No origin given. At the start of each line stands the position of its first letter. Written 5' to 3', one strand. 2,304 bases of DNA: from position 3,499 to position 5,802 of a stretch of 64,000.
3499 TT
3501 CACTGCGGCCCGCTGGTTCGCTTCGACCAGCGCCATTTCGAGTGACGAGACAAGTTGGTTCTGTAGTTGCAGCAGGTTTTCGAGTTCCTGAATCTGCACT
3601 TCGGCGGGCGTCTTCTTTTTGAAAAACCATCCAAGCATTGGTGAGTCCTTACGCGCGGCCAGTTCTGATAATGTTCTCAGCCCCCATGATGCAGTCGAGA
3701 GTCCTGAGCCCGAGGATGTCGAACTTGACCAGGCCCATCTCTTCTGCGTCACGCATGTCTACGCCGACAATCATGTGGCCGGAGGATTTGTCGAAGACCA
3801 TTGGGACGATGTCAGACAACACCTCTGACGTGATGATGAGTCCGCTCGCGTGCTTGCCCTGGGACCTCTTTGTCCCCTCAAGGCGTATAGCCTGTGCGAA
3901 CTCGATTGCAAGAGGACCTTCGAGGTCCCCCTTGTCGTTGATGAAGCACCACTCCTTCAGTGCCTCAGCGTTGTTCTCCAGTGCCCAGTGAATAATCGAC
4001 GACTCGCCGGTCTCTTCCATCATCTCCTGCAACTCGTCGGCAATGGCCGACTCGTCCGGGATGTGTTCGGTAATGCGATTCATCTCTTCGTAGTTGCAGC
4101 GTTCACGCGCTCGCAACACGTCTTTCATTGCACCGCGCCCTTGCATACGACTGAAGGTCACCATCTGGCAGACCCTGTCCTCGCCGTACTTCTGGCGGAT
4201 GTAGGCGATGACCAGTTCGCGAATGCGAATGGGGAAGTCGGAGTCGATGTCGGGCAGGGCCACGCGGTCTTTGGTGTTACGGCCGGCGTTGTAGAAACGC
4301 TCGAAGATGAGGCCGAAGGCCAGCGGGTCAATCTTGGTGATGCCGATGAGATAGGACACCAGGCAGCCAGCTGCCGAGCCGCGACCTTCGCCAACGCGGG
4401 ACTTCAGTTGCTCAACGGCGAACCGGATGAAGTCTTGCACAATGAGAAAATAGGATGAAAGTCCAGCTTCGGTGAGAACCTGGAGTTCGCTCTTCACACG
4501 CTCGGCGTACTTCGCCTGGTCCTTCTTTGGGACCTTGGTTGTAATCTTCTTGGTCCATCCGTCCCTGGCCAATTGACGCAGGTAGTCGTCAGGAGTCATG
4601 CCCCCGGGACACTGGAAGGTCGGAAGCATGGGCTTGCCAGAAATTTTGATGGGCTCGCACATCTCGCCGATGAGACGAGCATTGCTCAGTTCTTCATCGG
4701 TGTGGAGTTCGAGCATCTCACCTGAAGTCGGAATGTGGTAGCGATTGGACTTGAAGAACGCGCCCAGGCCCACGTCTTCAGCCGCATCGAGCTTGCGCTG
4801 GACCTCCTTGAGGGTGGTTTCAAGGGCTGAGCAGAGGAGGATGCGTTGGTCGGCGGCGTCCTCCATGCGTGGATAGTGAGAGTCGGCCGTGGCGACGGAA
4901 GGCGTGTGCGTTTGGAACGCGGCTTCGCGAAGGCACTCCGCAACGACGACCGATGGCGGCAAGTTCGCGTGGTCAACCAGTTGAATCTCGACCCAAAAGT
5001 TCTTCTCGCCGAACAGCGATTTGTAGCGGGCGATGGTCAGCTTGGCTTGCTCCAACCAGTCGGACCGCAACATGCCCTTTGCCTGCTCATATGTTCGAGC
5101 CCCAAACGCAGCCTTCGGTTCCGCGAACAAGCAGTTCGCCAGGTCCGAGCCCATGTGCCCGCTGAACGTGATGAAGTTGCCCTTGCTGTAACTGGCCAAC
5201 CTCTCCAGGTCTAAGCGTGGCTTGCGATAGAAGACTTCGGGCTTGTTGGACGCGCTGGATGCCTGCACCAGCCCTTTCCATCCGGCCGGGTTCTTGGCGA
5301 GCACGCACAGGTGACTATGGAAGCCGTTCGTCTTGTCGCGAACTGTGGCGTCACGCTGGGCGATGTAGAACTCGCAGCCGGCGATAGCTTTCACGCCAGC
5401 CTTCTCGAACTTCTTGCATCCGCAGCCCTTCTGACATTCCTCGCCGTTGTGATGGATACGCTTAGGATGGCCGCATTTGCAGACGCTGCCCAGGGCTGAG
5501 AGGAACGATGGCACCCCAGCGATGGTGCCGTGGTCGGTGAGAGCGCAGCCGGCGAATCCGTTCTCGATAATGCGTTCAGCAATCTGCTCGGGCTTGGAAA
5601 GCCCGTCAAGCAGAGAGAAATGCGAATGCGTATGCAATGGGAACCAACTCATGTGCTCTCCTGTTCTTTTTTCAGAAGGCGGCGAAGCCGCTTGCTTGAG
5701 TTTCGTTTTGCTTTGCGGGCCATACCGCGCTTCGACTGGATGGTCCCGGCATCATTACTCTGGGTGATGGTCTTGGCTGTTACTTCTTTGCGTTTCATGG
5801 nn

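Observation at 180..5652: DnaE catalytic subunit encoded as two separate ORFs with five intervening genes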

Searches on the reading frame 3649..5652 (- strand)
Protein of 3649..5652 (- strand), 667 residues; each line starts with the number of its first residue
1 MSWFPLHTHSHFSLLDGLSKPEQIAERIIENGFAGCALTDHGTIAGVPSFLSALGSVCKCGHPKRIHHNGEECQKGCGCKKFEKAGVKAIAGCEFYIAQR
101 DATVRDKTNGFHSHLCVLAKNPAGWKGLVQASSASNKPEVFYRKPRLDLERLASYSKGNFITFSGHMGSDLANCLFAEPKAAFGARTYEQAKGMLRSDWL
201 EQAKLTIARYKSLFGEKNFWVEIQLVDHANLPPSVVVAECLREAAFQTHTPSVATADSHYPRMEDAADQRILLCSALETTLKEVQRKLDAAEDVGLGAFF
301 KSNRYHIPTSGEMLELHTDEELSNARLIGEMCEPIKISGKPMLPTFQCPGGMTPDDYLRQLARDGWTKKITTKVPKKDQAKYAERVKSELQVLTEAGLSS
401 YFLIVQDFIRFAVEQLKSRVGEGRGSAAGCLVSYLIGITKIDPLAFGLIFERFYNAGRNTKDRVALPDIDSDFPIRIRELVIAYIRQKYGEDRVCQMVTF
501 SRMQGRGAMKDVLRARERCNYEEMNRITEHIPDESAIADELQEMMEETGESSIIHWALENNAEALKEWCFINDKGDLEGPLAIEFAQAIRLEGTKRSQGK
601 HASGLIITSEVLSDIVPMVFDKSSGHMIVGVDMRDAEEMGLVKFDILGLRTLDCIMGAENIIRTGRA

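Call 3: search_protein_families(library=pfam, proteins=[window:3649-5652:-], max_evalue=0.01)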
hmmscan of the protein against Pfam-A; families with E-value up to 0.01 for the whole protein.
window:3649-5652:- (667 aa): 2 families
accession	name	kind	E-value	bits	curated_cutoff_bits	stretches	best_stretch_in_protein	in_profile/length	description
PF07733.18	DNA_pol3_alpha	-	3.5e-67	227.2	23.9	1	357-648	2-260/260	Bacterial DNA polymerase III alpha NTPase domain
PF02811.25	PHP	-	2.3e-29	103.3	26.4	1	6-224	2-162/164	PHP domain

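Call 5: search_dna_similar(query=window:3649-5652:-, collection=phages, mode=protein, max_rows=30)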
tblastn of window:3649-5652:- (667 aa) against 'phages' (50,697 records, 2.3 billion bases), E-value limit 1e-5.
Records with a match: 1402; places in all: 1403; records where one place covers at least 80% of the query: 852.
Best place of each record, by identity: <60% 1402.
By first word of the organism name: Pseudomonas 302; Mycobacterium 282; Streptomyces 211; Gordonia 132; Bacillus 96; Staphylococcus 41; Bacteriophage 36; Microbacterium 36; Escherichia 31; Rhodococcus 22; and 56 more.
By host as written in the record: Mycobacterium smegmatis mc2 155 204; Pseudomonas aeruginosa 118; - 94; Pseudomonas aeruginosa PAO1 86; Streptomyces griseus ATCC 10137 81; Gordonia terrae 3612 65; Streptomyces lividans JI 1326 44; Mycobacterium smegmatis mc#155 37; and 228 more.
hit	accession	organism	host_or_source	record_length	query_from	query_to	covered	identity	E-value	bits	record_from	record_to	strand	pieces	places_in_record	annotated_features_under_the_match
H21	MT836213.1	Bacteriophage sp.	human fecal samples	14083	1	661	99%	33.2%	2e-83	293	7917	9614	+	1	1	record has no annotation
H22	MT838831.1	Bacteriophage sp.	human fecal samples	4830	1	664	100%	33.0%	2e-82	290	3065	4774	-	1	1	record has no annotation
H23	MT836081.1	Bacteriophage sp.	human fecal samples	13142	6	663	99%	32.6%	6e-85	298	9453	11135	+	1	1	record has no annotation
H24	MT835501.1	Bacteriophage sp.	human fecal samples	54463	1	658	99%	32.4%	2e-78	279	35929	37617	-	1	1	record has no annotation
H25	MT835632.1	Bacteriophage sp.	human fecal samples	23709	6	659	98%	32.5%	3e-87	304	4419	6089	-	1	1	record has no annotation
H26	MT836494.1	Bacteriophage sp.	human fecal samples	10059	1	663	99%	31.9%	9e-78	276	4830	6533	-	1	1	record has no annotation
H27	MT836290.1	Bacteriophage sp.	human fecal samples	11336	6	659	98%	32.4%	4e-85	298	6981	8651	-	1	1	record has no annotation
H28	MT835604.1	Bacteriophage sp.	human fecal samples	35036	3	663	99%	31.9%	1e-76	273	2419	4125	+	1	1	record has no annotation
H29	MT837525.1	Bacteriophage sp.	human fecal samples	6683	1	658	99%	31.9%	5e-81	286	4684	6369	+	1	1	record has no annotation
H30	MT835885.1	Bacteriophage sp.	human fecal samples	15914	3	655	98%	32.1%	4e-74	266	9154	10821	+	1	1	record has no annotation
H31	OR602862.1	Moorella phage MTATph1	Moorella thermoacetica DSM 103132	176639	6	655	97%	32.2%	2e-72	261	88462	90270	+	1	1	DNA polymerase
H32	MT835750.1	Bacteriophage sp.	human fecal samples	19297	1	663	99%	31.3%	1e-74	268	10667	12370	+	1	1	record has no annotation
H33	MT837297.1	Bacteriophage sp.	human fecal samples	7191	1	662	99%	31.3%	5e-76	271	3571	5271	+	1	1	record has no annotation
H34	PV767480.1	Rossellomorea phage phiT1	Rossellomorea aquimaris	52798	2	667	100%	31.1%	2e-76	273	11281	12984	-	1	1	DNA polymerase III subunit alpha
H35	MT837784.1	Bacteriophage sp.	human fecal samples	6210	1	663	99%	31.2%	4e-74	266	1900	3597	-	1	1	record has no annotation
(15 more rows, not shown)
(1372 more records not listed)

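Call 10: find_related_loci(query=window:3649-5652:-, collection=viral_contigs, flank=8000)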
Query window:3649-5652:- (667 aa) in viral_contigs; peptide patterns used: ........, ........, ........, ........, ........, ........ (x = any residue, [..] = any of these).
12 stretches matched a pattern; 4 encode a relative of the query (tblastn E <= 1e-3); 4 distinct loci.
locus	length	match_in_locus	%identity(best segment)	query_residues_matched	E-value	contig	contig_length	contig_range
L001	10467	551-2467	65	1-666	0e+0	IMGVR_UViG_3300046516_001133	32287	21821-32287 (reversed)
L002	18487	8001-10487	30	6-655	6e-36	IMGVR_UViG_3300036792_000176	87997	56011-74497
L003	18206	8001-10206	34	6-655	2e-34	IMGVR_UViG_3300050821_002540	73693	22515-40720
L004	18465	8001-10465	30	6-655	3e-33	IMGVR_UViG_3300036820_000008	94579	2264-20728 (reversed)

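Call 11: find_homologous_proteins(query=window:3649-5652:-)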
Query window:3649-5652:- (667 aa): 5261 proteins with E <= 0.001 among 8000 candidates; the best 120 are listed.
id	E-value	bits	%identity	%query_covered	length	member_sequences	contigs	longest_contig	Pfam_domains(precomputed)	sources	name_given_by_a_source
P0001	0.0e+0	1540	100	100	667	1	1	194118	PF02811.27,PF07733.19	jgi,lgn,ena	-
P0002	0.0e+0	1163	76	100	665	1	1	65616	PF02811.27,PF07733.19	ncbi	-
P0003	0.0e+0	1110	72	100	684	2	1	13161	PF02811.27,PF07733.19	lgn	-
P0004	0.0e+0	1051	68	100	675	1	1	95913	PF02811.27,PF07733.19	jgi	-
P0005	3.7e-297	1005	65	100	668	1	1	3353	PF02811.27,PF07733.19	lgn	-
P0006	5.1e-283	959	65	100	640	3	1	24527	PF02811.27,PF07733.19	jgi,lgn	jgi:DNA polymerase-3 subunit alpha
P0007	2.7e-282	956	62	100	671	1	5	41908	PF02811.27,PF07733.19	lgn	-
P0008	7.7e-281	951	63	100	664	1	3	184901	PF02811.27,PF07733.19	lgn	-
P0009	2.0e-280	950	61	100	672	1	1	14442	PF02811.27,PF07733.19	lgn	-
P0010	2.4e-274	930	63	100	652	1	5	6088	PF02811.27,PF07733.19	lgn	-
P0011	3.6e-268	910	60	100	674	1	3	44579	PF02811.27,PF07733.19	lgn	-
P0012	1.1e-265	901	62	100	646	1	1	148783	PF02811.27,PF07733.19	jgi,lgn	jgi:DNA polymerase-3 subunit alpha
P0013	5.0e-263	893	59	100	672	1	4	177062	PF02811.27,PF07733.19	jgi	jgi:DNA polymerase-3 subunit alpha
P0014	1.9e-262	891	60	100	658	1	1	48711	PF02811.27,PF07733.19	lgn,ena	-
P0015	3.2e-262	890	61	100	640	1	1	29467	PF02811.27,PF07733.19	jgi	jgi:DNA polymerase-3 subunit alpha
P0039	1.7e-252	858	56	100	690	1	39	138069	PF02811.27,PF07733.19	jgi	jgi:DNA polymerase-3 subunit alpha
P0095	5.7e-228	777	51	100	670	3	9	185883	PF02811.27,PF07733.19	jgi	jgi:DNA polymerase-3 subunit alpha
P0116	8.0e-224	763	52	100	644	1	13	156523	PF02811.27,PF07733.19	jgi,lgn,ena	jgi:DNA polymerase-3 subunit alpha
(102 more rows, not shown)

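Call 15: find_encoding_contigs(protein=P0002, flank=8000, max_places=1)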
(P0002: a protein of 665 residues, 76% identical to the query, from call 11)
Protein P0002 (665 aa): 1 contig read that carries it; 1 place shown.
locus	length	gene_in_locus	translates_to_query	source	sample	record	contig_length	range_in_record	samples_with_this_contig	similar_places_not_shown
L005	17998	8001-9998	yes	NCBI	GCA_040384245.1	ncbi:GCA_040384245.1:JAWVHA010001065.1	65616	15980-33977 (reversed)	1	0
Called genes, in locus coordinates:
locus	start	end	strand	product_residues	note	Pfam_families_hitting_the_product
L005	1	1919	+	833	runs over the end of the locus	PF14528:LAGLIDADG_3 (faint), PF03796:DnaB_C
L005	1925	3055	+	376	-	PF01751:Toprim, PF13155:Toprim_2, PF13662:Toprim_4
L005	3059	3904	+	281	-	PF21448:DNMK (faint)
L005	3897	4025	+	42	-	-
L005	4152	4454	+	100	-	-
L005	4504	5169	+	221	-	PF12705:PDDEXK_1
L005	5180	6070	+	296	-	-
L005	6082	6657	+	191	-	-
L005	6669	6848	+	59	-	-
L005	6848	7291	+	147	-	PF08719:NADAR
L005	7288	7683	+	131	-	-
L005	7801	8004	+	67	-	-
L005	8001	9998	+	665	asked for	PF02811:PHP, PF07733:DNA_pol3_alpha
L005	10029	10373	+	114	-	-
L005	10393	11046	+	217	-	PF00929:RNase_T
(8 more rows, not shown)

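Call 16: find_encoding_contigs(protein=P0008, flank=8000, max_places=1)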
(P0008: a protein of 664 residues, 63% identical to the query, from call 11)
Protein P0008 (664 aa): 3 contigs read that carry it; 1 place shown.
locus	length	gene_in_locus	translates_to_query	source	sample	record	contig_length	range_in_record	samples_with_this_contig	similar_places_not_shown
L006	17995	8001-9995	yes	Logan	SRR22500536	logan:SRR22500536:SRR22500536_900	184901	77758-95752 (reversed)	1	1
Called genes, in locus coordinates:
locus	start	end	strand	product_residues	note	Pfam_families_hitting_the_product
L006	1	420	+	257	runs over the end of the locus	-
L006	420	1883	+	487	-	PF03796:DnaB_C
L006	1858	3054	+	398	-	PF13662:Toprim_4 (weak)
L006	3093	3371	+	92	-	-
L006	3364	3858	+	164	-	-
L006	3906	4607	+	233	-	-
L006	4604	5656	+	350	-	PF12705:PDDEXK_1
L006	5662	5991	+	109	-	-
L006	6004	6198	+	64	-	-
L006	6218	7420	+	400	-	PF08740:BCS1_N, PF00004:AAA, PF25426:AAA_lid_BCS1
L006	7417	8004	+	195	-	PF04545:Sigma70_r4 (faint)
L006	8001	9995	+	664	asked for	PF02811:PHP, PF07733:DNA_pol3_alpha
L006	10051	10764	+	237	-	-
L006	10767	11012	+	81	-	-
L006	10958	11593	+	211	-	PF03167:UDG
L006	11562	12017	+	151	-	-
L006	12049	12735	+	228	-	PF00929:RNase_T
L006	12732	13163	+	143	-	PF07883:Cupin_2 (faint)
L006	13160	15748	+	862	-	PF17657:DNA_pol3_finger, PF14890:Intein_splicing, PF17657:DNA_pol3_finger, PF14579:HHH_6 (weak)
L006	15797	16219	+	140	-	PF00436:SSB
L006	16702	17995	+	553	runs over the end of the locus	PF00534:Glycos_transf_1, PF13692:Glyco_trans_1_4 (weak)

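Call 17: find_encoding_contigs(protein=P0095, flank=8000, max_places=1)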
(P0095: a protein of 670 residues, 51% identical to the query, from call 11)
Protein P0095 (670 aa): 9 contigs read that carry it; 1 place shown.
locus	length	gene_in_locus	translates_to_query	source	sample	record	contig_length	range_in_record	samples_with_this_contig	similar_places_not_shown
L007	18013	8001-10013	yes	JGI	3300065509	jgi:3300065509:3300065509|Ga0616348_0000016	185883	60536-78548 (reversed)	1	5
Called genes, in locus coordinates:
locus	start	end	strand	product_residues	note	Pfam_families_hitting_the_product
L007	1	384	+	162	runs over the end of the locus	-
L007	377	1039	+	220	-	-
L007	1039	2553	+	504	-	PF00772:DnaB (weak), PF03796:DnaB_C, PF13481:AAA_25 (weak)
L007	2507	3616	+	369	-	PF13155:Toprim_2 (weak), PF13662:Toprim_4 (weak)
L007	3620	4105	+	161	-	PF18909:dGTP_diPhyd_N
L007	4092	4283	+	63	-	-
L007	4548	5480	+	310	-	PF12705:PDDEXK_1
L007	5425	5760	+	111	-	-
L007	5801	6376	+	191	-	PF02945:Endonuclease_7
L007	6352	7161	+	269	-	PF00149:Metallophos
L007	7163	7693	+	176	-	-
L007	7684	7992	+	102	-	-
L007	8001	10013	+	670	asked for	PF02811:PHP, PF07733:DNA_pol3_alpha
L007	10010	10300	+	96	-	-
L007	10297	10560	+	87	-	-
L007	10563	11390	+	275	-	PF14528:LAGLIDADG_3 (faint)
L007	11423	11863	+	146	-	PF03167:UDG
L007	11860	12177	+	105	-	-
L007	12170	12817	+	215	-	PF00929:RNase_T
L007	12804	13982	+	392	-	PF17657:DNA_pol3_finger, PF14579:HHH_6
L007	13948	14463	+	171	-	PF01336:tRNA_anti-codon (weak)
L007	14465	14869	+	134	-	PF00436:SSB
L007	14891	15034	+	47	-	-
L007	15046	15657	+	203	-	-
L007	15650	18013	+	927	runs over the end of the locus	PF01079:Hint (weak), PF13403:Hint_2 (faint), PF14890:Intein_splicing, PF05204:Hom_end (faint), PF14528:LAGLIDADG_3 (weak), PF00534:Glycos_transf_1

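Call 18: find_encoding_contigs(protein=P0116, flank=8000, max_places=1)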
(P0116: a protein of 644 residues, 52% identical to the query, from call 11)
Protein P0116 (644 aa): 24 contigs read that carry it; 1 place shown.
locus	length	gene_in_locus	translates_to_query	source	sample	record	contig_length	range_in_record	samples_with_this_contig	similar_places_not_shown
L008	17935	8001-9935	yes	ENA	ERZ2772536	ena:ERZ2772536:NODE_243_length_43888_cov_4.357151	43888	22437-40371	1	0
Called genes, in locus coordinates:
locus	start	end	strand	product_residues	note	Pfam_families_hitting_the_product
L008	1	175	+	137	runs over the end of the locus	-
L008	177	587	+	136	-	-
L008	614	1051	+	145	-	-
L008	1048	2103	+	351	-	PF00154:RecA_N, PF21096:RecA_C (faint), PF06745:ATPase (weak), PF13481:AAA_25 (faint)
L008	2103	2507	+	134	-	-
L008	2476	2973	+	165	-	-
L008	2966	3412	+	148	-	-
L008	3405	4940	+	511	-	PF00772:DnaB (faint), PF03796:DnaB_C, PF13481:AAA_25 (faint)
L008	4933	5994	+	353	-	PF01751:Toprim (weak), PF13155:Toprim_2, PF13662:Toprim_4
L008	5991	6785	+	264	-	PF21448:DNMK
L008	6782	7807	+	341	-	PF12705:PDDEXK_1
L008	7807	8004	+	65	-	-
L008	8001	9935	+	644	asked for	PF02811:PHP, PF07733:DNA_pol3_alpha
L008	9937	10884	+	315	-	-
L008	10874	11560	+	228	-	PF00929:RNase_T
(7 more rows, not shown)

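Call 19: find_encoding_contigs(protein=P0039, flank=8000, max_places=1)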
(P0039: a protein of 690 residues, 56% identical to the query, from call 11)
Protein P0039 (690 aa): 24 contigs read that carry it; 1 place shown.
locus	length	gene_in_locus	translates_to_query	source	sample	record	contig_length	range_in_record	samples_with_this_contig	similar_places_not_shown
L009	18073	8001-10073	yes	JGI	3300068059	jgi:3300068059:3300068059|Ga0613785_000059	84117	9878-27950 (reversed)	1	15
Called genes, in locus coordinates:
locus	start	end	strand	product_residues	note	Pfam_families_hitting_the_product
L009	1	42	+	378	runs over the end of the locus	PF00154:RecA_N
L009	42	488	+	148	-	-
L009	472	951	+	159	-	-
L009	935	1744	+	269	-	-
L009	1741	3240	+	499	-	PF00772:DnaB (weak), PF03796:DnaB_C, PF13481:AAA_25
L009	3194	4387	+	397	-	PF01751:Toprim (weak), PF13155:Toprim_2 (weak), PF13662:Toprim_4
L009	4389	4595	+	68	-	-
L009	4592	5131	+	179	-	-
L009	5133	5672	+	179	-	PF18909:dGTP_diPhyd_N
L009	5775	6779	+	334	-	PF12705:PDDEXK_1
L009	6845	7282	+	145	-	-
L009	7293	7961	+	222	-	-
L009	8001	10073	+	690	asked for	PF02811:PHP, PF07733:DNA_pol3_alpha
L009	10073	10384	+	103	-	-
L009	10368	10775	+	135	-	-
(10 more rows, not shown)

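Call 23: search_protein_representatives(protein=window:3649-5652:-)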
Query: 667 residues. Proteins with E-value up to 0.001 (for the whole library): 20867; up to 1e-10: 13734; up to 1e-30: 5809. The best 150 are listed.
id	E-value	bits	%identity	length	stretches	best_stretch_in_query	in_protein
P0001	0.0e+00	1540.0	100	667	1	1-667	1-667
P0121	3.4e-221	752.7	55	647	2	84-665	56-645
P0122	5.0e-221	752.1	54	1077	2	3-433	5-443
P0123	2.3e-209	713.6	56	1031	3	82-430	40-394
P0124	1.1e-200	684.9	49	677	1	2-662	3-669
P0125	9.8e-198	675.2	52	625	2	82-665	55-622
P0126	9.0e-194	662.1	52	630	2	82-663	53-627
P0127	4.0e-189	646.7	50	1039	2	91-666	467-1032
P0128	6.1e-187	639.5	47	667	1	3-661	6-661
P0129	2.1e-185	634.4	51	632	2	85-666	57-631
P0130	4.4e-185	633.4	50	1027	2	3-435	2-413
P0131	1.1e-183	628.7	47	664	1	5-665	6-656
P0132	6.3e-183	626.2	49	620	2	113-666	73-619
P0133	1.3e-180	618.6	62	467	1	207-666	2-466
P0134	2.0e-180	617.9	47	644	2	80-666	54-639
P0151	3.6e-164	564.3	49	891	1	2-655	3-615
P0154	1.8e-160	552.0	48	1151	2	82-655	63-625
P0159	1.3e-154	532.6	47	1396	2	87-655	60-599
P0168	9.1e-150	516.7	47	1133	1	2-655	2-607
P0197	1.1e-138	480.1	47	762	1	114-655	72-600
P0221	5.5e-127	441.4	43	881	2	81-661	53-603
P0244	9.8e-123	427.4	43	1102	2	113-656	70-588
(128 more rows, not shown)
